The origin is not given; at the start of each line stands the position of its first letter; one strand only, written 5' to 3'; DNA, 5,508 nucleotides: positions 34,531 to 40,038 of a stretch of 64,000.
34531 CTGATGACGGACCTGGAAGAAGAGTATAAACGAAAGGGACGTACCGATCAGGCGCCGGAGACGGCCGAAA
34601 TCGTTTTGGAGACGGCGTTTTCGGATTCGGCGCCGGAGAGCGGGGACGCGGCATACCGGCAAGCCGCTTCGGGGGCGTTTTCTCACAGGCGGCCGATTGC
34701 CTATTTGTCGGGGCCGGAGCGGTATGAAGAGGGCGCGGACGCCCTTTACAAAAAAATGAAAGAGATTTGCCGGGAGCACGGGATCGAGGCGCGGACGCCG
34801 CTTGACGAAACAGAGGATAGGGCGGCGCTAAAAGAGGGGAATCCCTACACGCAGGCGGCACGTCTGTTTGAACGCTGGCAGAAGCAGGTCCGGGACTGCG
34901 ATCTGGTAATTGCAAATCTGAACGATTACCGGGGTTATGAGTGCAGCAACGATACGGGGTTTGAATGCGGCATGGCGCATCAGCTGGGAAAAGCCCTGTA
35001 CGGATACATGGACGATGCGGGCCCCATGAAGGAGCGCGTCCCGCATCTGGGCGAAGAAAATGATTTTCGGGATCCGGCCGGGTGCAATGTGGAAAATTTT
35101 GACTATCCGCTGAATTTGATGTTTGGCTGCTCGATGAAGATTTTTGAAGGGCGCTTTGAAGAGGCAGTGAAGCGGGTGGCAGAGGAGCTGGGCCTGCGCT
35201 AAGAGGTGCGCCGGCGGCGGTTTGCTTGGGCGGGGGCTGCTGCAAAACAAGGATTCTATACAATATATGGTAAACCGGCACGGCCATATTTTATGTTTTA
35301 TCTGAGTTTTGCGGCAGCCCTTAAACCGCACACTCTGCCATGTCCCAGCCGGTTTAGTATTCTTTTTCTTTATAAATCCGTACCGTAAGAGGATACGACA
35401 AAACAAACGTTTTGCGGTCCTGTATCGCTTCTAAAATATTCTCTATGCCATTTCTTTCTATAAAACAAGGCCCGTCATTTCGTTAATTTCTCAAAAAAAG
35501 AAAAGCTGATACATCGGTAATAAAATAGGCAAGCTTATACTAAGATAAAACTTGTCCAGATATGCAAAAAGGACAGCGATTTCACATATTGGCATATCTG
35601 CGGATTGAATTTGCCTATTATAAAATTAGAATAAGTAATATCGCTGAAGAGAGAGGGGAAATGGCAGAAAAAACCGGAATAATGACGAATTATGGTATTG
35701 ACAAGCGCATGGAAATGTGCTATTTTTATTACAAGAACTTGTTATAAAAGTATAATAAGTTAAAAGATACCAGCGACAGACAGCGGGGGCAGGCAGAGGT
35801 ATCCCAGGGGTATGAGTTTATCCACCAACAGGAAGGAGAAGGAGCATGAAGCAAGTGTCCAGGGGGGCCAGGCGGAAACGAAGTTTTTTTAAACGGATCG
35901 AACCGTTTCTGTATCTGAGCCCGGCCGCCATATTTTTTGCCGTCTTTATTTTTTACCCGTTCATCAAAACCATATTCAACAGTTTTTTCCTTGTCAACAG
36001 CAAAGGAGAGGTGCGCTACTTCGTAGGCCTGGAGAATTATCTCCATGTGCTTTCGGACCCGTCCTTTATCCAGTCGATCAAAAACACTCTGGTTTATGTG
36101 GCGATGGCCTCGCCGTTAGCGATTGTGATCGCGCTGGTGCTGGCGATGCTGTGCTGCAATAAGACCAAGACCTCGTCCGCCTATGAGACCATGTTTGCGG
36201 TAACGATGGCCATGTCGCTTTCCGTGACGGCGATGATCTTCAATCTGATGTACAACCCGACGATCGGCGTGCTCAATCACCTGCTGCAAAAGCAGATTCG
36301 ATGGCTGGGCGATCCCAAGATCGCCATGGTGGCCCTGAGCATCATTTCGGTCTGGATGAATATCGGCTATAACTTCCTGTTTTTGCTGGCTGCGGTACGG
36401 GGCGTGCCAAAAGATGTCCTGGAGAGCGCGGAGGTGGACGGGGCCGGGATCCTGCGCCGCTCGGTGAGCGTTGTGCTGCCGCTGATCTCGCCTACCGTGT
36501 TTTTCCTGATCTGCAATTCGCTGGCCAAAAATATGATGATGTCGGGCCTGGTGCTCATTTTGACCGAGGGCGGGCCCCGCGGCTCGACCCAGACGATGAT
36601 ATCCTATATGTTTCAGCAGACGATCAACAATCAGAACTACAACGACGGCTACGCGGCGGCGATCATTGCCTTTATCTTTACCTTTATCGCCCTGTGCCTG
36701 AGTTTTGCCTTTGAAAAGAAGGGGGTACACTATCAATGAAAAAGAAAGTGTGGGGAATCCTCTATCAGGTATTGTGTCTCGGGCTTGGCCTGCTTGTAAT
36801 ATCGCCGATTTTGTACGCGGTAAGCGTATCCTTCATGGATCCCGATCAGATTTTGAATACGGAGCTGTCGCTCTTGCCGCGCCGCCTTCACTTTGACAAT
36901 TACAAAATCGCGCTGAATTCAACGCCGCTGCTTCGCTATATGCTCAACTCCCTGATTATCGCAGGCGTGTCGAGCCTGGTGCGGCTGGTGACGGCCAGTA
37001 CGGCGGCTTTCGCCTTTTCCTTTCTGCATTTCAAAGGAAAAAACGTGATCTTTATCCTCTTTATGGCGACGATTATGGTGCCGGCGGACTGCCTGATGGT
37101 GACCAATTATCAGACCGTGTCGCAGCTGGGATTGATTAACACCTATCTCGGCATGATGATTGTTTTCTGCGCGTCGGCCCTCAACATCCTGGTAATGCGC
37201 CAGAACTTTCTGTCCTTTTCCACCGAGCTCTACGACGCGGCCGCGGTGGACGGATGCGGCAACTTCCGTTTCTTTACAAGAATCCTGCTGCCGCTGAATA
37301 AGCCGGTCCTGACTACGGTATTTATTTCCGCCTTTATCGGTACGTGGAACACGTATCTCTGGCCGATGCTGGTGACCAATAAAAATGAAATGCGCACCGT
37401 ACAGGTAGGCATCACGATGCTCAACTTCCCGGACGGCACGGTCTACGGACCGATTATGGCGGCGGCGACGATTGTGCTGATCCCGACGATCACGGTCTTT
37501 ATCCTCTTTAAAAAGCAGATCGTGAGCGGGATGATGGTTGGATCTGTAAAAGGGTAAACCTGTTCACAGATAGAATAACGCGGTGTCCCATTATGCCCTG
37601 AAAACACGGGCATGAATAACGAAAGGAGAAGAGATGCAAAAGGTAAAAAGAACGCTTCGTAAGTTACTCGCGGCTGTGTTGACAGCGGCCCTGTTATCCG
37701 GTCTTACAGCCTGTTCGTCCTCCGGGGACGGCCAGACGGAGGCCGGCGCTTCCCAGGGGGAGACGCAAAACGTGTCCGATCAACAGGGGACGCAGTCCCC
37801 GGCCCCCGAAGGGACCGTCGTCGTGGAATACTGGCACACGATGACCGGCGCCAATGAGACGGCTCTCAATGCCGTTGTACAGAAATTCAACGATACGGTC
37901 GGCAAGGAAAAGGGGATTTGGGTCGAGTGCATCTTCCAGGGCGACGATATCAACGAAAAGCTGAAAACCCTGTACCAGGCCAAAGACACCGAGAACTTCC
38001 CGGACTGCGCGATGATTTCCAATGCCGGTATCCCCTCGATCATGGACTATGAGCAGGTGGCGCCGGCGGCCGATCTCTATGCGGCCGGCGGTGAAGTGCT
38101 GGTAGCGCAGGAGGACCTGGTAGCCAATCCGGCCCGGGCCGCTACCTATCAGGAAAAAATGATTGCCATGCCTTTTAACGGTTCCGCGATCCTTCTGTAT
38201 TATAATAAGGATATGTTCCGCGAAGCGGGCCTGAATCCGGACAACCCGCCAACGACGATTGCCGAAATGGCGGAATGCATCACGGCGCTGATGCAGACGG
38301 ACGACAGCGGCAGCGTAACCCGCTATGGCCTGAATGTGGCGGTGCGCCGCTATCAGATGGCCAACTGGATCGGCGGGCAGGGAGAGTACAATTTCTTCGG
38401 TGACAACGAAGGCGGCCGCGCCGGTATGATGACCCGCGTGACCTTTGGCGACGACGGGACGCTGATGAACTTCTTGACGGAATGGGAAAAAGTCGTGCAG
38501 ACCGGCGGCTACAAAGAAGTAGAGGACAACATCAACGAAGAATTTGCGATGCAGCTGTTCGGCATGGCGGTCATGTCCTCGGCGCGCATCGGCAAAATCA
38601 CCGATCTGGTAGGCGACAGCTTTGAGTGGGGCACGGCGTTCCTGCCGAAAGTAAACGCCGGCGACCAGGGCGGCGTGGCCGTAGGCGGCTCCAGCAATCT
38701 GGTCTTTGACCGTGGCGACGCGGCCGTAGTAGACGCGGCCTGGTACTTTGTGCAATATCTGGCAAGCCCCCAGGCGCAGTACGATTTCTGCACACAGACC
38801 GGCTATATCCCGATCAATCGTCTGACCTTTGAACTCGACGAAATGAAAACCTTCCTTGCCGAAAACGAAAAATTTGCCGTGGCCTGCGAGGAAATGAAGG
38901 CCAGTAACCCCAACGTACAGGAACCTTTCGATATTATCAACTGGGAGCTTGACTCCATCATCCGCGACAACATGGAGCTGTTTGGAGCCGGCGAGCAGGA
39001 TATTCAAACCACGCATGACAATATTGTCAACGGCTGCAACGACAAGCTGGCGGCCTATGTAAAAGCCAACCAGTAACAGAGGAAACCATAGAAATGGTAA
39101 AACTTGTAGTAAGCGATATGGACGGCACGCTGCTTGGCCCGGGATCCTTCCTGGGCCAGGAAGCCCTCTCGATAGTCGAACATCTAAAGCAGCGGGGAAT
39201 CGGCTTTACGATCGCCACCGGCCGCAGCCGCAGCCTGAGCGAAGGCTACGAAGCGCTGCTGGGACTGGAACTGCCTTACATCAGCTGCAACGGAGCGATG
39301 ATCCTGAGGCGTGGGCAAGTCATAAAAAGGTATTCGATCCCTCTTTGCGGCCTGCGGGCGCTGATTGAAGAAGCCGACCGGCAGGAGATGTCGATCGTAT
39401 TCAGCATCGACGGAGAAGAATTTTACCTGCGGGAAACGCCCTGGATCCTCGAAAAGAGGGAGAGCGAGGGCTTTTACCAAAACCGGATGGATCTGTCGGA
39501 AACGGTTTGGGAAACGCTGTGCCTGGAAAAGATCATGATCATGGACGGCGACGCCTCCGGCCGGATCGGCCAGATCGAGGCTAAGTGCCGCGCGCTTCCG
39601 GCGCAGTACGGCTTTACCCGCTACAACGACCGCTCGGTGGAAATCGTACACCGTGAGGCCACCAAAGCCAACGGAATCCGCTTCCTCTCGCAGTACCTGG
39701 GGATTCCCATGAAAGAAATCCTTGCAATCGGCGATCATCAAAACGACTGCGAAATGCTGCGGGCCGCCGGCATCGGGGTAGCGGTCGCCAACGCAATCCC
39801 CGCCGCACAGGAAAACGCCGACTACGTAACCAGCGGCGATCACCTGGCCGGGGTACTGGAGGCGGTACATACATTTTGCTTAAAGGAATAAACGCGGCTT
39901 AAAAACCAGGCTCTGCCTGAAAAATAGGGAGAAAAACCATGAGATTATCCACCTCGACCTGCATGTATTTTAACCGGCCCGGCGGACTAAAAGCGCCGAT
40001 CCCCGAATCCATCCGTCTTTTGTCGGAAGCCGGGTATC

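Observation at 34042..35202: Fused double nucleoside 2-deoxyribosyltransferase-like protein next to a nucleoside hydrolase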

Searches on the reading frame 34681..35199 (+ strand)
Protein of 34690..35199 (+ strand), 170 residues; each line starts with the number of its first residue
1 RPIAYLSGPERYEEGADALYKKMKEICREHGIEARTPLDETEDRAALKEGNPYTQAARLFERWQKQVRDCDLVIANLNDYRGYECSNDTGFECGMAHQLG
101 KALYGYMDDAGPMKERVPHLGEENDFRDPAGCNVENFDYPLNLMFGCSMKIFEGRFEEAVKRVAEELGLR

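Call 3: search_protein_families(library=pfam, proteins=[window:34690-35199:+], max_evalue=1)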
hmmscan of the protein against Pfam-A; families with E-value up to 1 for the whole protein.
window:34690-35199:+ (170 aa): 5 families
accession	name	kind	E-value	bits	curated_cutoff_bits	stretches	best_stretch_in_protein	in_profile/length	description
PF05014.21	Nuc_deoxyrib_tr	-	2.7e-24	86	28.8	1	5-144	2-117/117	Nucleoside 2-deoxyribosyltransferase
PF13518.12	HTH_28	-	0.084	13.4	25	0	46-68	9-30/52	Helix-turn-helix domain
PF02042.20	RWP-RK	-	0.1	13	29.3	0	22-33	28-39/49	RWP-RK domain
PF14749.11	Acyl-CoA_ox_N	-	0.18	12.8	25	1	2-60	37-94/120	Acyl-coenzyme A oxidase N-terminal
PF02605.20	PsaL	-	0.34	11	25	1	73-115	27-67/150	Photosystem I reaction centre subunit XI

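Call 4: search_protein_families(library=ncbifam, proteins=[window:34690-35199:+], max_evalue=1)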
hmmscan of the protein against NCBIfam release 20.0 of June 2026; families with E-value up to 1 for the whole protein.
window:34690-35199:+ (170 aa): 3 families
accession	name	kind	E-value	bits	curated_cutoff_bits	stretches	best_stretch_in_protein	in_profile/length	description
TIGR04390.1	OMP_YaiO_dom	domain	0.077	12.9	32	1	53-107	20-69/230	YaiO family outer membrane beta-barrel protein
NF001930.0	PRK00704.2-1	equivalog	0.12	12.3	240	1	73-115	30-70/166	photosystem I reaction center protein subunit XI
NF001927.0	PRK00704.1-4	equivalog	0.22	11.3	322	1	72-115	45-86/173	photosystem I reaction center protein subunit XI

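Call 45: search_solved_structures(query=A4, max_evalue=1, show_alignments=3)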
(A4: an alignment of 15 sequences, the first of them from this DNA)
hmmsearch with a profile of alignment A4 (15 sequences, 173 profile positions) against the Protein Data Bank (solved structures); distinct sequences matched with E-value up to 1: 11.
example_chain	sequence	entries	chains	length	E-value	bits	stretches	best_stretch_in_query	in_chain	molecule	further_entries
6qai_A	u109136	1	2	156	8.2e-16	61.4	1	48-160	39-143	2-Deoxyribosyltransferase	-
2a0k_A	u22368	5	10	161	1.7e-14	57.2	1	7-163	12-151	Nucleoside 2-deoxyribosyltransferase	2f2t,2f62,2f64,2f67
8pqp_A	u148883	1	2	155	7.2e-05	25.8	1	3-118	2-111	Nucleoside 2-deoxyribosyltransferase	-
8rh3_A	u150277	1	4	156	0.00011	25.2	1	3-118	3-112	Nucleoside 2-deoxyribosyltransferase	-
8qc0_A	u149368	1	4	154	0.00012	25.1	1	3-118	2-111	Nucleoside 2-deoxyribosyltransferase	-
8pqr_B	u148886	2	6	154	0.00017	24.6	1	4-118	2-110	Nucleoside 2-deoxyribosyltransferase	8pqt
9emw_A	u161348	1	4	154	0.00058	22.8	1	4-118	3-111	Nucleoside 2-deoxyribosyltransferase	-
9emx_A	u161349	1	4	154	0.00061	22.8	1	5-118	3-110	Nucleoside 2-deoxyribosyltransferase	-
8pqq_C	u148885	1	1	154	0.00067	22.6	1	3-118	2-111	Nucleoside 2-deoxyribosyltransferase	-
8pqq_A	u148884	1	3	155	0.00069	22.6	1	3-118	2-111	Nucleoside 2-deoxyribosyltransferase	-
8pqs_A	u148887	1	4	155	0.0012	21.9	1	3-118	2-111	Nucleoside 2-deoxyribosyltransferase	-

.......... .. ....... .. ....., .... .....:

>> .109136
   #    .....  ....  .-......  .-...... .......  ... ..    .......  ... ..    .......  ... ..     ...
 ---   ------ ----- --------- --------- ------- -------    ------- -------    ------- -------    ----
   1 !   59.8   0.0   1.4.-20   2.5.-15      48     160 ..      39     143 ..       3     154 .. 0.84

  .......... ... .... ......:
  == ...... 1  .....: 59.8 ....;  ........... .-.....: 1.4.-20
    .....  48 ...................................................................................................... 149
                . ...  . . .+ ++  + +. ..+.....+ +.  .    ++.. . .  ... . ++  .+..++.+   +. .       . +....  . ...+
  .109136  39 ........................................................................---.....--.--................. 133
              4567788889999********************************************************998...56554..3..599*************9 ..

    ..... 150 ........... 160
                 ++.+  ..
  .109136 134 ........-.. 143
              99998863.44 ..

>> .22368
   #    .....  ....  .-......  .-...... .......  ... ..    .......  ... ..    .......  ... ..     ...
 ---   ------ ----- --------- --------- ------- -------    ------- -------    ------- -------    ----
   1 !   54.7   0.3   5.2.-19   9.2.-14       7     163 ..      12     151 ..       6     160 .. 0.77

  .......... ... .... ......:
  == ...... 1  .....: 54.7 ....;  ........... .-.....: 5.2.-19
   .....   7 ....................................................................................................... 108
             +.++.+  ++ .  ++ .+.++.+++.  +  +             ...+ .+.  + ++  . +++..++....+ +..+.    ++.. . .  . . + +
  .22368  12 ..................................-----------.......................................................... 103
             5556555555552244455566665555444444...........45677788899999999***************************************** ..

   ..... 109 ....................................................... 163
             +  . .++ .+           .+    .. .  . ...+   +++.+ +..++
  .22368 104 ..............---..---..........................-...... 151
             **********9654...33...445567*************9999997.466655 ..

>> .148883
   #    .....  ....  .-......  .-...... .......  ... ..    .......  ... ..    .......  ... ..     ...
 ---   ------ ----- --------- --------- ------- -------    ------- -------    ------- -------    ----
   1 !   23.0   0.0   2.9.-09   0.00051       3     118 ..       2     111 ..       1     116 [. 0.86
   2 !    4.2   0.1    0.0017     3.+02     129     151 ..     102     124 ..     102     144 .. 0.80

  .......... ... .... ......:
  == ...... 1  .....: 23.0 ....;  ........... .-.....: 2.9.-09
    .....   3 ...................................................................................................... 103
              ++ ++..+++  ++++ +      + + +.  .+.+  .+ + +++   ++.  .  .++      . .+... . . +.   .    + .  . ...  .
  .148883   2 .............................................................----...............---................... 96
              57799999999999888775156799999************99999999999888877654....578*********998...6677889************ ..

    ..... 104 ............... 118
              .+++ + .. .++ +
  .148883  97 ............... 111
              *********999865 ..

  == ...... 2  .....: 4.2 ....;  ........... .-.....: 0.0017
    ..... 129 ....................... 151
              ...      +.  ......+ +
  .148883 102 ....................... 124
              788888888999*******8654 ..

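Call 79: search_solved_structures(query=A4, max_evalue=10, show_alignments=0)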
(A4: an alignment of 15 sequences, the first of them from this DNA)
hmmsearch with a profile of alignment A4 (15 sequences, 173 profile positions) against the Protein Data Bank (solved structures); distinct sequences matched with E-value up to 10: 12.
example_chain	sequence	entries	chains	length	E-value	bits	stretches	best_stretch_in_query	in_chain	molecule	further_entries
6qai_A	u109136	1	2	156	8.2e-16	61.4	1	48-160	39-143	2-Deoxyribosyltransferase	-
2a0k_A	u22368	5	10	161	1.7e-14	57.2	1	7-163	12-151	Nucleoside 2-deoxyribosyltransferase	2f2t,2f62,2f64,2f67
8pqp_A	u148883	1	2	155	7.2e-05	25.8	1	3-118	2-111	Nucleoside 2-deoxyribosyltransferase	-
8rh3_A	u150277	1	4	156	0.00011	25.2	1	3-118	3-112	Nucleoside 2-deoxyribosyltransferase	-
8qc0_A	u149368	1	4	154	0.00012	25.1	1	3-118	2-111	Nucleoside 2-deoxyribosyltransferase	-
8pqr_B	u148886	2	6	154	0.00017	24.6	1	4-118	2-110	Nucleoside 2-deoxyribosyltransferase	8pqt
9emw_A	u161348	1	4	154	0.00058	22.8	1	4-118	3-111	Nucleoside 2-deoxyribosyltransferase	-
9emx_A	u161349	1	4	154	0.00061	22.8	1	5-118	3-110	Nucleoside 2-deoxyribosyltransferase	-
8pqq_C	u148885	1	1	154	0.00067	22.6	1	3-118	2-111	Nucleoside 2-deoxyribosyltransferase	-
8pqq_A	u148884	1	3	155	0.00069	22.6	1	3-118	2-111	Nucleoside 2-deoxyribosyltransferase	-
8pqs_A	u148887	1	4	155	0.0012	21.9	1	3-118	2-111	Nucleoside 2-deoxyribosyltransferase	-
8y6v_a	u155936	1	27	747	1.1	12.2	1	17-62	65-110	gp120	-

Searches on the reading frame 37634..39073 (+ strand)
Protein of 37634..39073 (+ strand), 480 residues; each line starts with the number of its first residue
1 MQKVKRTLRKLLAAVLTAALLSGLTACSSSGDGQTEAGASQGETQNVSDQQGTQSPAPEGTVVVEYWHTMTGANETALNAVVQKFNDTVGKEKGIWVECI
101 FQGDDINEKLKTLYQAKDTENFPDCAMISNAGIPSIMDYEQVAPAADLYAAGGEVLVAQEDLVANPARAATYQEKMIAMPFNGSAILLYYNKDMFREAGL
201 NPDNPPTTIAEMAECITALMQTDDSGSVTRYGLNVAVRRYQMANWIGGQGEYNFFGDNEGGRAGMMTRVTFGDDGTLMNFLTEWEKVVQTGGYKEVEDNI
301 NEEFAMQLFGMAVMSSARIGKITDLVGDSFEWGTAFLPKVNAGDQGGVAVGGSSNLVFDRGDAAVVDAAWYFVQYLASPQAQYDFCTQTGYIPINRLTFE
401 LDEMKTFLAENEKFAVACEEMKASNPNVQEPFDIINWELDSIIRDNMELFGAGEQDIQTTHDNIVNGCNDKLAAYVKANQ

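Call 18: search_protein_families(library=ncbifam, proteins=[window:37634-39073:+], max_evalue=0.001)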
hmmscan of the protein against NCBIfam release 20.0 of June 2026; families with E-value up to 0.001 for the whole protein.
window:37634-39073:+ (480 aa): 2 families
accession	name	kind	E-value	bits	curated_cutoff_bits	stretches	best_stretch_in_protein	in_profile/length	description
NF008211.0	PRK10974.1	equivalog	1.1e-31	109.9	411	1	62-478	27-437/439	sn-glycerol-3-phosphate ABC transporter substrate-binding protein UgpB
NF045826.1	lipo_P68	equivalog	0.00011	20.8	200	1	11-193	7-171/669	P68 family surface lipoprotein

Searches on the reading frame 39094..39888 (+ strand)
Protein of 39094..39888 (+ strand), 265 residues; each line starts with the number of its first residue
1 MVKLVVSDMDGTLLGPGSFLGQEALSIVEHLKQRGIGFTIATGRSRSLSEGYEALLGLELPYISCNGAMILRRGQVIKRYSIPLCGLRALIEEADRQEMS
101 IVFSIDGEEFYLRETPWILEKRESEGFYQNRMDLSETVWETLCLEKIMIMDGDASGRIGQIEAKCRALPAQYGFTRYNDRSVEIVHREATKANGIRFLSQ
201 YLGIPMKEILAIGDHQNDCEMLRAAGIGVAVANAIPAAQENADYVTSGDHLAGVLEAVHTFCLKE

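Call 18: search_protein_families(library=ncbifam, proteins=[window:39094-39888:+], max_evalue=0.001)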
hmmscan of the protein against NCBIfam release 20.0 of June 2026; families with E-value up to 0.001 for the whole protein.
window:39094-39888:+ (265 aa): 32 families (the best 25 are shown)
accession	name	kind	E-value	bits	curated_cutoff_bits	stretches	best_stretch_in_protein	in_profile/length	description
TIGR00099.1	Cof-subfamily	subfamily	3.9e-45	154.4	137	1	4-257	1-255/256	Cof-type HAD-IIB family hydrolase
NF002245.0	PRK01158.1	equivalog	4.6e-29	101.4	198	2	182-264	149-231/233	phosphoglycolate phosphatase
TIGR01487.1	Pglycolate_arch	equivalog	6.3e-29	101.4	122.75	2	181-257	138-214/215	phosphoglycolate phosphatase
NF007806.0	PRK10513.1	equivalog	6.7e-27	94.5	273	1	2-263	3-269/270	sugar-phosphatase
TIGR01482.1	SPP-subfamily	subfamily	3e-22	79.3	107.15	2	181-253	140-212/225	sucrose-phosphate phosphatase subfamily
NF011705.0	PRK15126.1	equivalog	8.8e-22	77.7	336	1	1-239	1-237/272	HMP-PP phosphatase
TIGR01484.1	HAD-SF-IIB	subfamily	1.6e-19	70.8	41.8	1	4-231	1-221/221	HAD-IIB family hydrolase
NF007821.0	PRK10530.1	equivalog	3.1e-19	69.3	274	1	3-260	4-269/272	pyridoxal phosphatase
NF045966.1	YcsE_rel_Pase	equivalog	2.2e-18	66.7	220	1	2-247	2-248/265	YcsE-related riboflavin metabolism phosphatase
TIGR01486.1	HAD-SF-IIB-MPGP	subfamily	1.8e-15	57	164.75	1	4-71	1-68/257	mannosyl-3-phosphoglycerate phosphatase family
NF008213.0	PRK10976.1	equivalog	3.5e-14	53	386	1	1-234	1-234/266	sugar/pyridoxal phosphate phosphatase YigL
TIGR02471.1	sucr_syn_bact_C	equivalog_domain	9.8e-13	48.2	209.75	1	181-260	150-233/236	sucrose-phosphate synthase, sucrose phosphatase-like domain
TIGR02463.1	MPGP_rel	hypoth_equivalog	6.2e-12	45.8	282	1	4-71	1-67/216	mannosyl-3-phosphoglycerate phosphatase-related protein YedP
NF001216.0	PRK00192.1-2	equivalog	8.6e-11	41.7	353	1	4-77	8-82/275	mannosyl-3-phosphoglycerate phosphatase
NF001218.0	PRK00192.1-5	equivalog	7.6e-10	38.9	362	1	3-70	5-72/275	mannosyl-3-phosphoglycerate phosphatase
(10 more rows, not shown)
